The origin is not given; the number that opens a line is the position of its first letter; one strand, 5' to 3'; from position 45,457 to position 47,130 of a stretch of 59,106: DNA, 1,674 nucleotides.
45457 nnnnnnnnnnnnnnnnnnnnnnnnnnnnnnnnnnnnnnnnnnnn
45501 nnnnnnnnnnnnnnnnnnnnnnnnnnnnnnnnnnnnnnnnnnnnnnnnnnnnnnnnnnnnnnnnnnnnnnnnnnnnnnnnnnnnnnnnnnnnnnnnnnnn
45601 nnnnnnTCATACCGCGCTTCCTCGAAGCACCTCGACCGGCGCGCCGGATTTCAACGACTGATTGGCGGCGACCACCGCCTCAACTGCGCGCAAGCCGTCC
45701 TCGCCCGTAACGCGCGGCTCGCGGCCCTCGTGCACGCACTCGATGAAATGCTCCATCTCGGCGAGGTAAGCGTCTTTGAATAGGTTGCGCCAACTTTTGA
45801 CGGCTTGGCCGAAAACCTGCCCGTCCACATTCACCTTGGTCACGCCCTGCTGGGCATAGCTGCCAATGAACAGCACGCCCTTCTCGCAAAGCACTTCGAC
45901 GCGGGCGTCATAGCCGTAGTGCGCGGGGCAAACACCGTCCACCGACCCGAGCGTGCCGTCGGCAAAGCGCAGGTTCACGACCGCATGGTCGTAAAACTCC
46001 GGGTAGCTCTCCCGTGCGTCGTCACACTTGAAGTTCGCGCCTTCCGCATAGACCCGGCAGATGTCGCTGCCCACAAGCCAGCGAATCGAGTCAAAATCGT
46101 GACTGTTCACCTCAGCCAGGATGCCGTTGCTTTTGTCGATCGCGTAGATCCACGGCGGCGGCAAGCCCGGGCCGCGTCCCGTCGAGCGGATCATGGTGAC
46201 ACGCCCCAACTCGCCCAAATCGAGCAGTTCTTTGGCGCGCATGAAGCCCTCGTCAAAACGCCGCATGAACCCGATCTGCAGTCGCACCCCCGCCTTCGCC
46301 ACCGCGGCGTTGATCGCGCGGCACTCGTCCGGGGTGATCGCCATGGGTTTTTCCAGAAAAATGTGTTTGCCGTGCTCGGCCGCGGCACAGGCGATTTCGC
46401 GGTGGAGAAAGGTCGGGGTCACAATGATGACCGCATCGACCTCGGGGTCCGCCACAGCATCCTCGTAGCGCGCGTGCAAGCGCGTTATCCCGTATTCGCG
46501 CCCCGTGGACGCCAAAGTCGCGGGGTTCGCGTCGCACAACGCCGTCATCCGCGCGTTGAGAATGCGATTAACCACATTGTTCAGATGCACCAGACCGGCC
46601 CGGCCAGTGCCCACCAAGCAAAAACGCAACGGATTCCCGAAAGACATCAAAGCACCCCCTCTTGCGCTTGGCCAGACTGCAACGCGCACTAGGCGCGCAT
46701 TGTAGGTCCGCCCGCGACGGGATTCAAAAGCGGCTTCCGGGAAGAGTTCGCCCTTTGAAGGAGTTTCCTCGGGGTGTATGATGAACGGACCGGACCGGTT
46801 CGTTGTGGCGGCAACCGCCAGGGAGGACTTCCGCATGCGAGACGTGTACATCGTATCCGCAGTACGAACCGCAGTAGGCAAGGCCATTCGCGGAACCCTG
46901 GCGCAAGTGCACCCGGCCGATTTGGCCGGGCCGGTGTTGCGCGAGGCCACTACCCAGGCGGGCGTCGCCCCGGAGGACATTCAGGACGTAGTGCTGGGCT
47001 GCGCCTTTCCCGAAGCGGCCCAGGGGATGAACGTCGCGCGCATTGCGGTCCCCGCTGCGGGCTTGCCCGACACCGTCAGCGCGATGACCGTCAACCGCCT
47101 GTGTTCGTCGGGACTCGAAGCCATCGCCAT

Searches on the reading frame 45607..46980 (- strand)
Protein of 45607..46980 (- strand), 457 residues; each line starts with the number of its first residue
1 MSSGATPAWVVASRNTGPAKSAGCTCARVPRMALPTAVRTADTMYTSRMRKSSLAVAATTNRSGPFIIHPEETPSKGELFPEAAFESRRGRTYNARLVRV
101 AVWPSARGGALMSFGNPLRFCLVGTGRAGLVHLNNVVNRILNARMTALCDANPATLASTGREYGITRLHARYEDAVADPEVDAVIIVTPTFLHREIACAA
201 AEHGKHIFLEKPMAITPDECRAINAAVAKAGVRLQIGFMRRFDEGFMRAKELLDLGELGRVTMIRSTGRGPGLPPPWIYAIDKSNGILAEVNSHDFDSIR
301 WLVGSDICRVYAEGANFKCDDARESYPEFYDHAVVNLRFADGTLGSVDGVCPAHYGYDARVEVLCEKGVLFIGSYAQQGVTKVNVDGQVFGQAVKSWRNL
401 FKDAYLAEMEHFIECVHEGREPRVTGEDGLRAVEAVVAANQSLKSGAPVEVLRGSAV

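Call 46: search_protein_families(library=ncbifam, proteins=[window:45607-46980:-], max_evalue=1e-10)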
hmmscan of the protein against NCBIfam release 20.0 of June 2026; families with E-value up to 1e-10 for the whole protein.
window:45607-46980:- (457 aa): 8 families
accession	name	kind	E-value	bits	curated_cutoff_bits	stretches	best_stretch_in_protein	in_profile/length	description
TIGR04380.1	myo_inos_iolG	equivalog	1.1e-85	287.4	355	1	118-449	2-329/330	inositol 2-dehydrogenase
NF052679.1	InsChiInosDhIolG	equivalog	3.8e-42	144.6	540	1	118-441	3-317/343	bifunctional inositol 2-dehydrogenase/D-chiro-inositol 1-dehydrogenase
NF040723.1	UDP-GlcNAcDh_Arch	equivalog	1.8e-41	142.6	450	1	118-443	1-301/302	UDP-N-acetylglucosamine 3-dehydrogenase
NF052479.1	LevoglcsnDh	equivalog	3e-24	85.4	650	1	147-316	40-214/386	levoglucosan dehydrogenase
NF041392.1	XylDh_Gfo6_Halo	equivalog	1.2e-17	63.8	350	1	118-451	17-350/350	D-xylose 1-dehydrogenase Gfo6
NF008607.0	PRK11579.1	subfamily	1.2e-14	54.1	330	1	163-297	47-183/346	oxidoreductase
NF058561.1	BT_2158_fam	equivalog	2.9e-12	45.9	750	1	118-267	36-183/487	glycoside 3-dehydrogenase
NF007574.0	PRK10206.1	equivalog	6.7e-11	41.8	352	1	131-266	17-151/345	oxidoreductase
